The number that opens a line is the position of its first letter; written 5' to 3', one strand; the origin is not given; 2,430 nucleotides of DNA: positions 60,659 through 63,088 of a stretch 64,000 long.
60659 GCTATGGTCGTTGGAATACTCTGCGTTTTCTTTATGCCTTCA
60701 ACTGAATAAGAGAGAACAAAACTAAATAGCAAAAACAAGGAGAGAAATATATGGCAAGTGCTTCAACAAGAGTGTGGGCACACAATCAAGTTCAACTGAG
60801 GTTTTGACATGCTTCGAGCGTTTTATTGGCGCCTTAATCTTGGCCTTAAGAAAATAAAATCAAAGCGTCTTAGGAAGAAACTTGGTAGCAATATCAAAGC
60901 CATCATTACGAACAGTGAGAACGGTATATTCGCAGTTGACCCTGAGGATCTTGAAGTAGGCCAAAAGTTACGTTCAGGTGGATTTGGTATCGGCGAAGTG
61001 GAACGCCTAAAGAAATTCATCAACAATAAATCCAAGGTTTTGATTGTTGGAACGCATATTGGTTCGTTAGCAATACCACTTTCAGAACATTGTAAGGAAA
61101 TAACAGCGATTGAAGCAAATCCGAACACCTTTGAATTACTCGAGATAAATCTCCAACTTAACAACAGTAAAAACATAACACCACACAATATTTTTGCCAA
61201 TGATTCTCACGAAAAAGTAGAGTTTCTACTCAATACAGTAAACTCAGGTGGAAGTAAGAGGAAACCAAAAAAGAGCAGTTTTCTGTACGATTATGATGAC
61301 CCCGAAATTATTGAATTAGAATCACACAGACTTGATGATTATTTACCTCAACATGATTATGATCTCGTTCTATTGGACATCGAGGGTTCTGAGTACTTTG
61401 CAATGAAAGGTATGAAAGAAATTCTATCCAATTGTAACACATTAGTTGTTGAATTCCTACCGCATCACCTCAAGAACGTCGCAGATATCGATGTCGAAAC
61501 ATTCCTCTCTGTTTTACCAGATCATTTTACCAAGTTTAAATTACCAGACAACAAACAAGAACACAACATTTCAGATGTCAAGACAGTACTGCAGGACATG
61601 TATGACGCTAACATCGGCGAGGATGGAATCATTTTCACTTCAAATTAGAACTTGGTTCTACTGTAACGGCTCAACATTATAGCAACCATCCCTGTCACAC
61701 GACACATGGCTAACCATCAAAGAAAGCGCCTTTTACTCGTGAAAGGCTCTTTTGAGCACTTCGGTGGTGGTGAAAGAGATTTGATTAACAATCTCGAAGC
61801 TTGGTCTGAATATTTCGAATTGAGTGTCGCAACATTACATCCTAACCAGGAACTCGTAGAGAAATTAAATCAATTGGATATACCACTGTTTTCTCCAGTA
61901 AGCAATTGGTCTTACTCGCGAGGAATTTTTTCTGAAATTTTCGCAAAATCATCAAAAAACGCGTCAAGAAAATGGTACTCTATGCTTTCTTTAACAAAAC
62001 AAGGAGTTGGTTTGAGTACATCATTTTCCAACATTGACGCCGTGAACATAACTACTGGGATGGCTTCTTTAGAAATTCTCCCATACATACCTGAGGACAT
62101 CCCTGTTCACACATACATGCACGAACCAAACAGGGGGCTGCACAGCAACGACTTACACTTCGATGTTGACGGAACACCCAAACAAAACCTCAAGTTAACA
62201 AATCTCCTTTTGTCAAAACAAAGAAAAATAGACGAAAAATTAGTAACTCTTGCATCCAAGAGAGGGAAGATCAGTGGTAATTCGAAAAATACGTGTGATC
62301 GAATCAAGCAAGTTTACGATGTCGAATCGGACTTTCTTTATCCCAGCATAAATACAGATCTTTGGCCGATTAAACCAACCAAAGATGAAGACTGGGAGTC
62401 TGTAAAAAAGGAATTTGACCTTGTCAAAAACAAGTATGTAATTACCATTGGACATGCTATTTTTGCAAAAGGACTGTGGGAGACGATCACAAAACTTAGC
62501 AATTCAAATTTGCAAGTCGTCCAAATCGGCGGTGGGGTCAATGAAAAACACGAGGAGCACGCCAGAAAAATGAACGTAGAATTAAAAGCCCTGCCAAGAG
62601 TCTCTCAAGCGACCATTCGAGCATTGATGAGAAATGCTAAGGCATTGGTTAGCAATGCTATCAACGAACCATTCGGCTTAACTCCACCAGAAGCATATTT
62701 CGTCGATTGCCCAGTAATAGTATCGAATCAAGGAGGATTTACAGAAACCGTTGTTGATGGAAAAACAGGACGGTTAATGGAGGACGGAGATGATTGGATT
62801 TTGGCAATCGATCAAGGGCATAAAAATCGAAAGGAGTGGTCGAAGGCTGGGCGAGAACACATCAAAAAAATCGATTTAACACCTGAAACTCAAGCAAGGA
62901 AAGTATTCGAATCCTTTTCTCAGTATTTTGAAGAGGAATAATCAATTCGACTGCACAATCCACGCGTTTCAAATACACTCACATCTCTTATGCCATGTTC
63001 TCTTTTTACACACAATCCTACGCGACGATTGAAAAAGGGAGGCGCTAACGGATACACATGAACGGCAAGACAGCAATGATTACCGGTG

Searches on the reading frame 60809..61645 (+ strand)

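Call 43: search_protein_families(library=pfam, proteins=[window:60809-61645:+], max_evalue=0.001)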
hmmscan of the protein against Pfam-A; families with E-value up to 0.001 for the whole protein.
window:60809-61645:+ (279 aa): 2 families
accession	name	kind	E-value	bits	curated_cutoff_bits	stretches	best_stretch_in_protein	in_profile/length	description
PF05050.19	Methyltransf_21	-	2.4e-14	54.2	22.7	1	80-220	2-152/173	Methyltransferase FkbM domain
PF02475.24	TRM5-TYW2_MTfase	-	8.5e-08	32.8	28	1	61-124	24-89/164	TRM5/TYW2 methyltransferase domain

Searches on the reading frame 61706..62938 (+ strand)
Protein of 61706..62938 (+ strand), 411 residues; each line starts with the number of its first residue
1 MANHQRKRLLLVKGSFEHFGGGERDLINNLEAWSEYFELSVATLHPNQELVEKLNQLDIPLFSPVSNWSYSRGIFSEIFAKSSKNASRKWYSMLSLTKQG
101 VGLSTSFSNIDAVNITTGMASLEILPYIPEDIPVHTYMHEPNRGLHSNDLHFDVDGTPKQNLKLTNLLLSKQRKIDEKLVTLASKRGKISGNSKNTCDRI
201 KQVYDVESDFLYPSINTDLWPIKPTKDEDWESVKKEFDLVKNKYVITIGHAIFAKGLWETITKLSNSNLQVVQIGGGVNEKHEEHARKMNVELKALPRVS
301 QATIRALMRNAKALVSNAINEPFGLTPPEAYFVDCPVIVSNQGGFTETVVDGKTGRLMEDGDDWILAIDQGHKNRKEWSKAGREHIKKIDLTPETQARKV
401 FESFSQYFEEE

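Call 43: search_protein_families(library=pfam, proteins=[window:61706-62938:+], max_evalue=0.001)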
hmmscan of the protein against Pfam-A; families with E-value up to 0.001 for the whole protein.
window:61706-62938:+ (411 aa): 3 families
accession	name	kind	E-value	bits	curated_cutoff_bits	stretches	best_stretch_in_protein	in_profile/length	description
PF00534.26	Glycos_transf_1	-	3.3e-18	66.3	26.4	1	236-383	9-170/172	Glycosyl transferases group 1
PF13692.12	Glyco_trans_1_4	-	9.1e-12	45.9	27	1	257-367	24-135/142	Glycosyl transferases group 1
PF20706.3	GT4-conflict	-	9.9e-07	28.5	26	1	290-391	262-360/385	Family 4 Glycosyltransferase in conflict systems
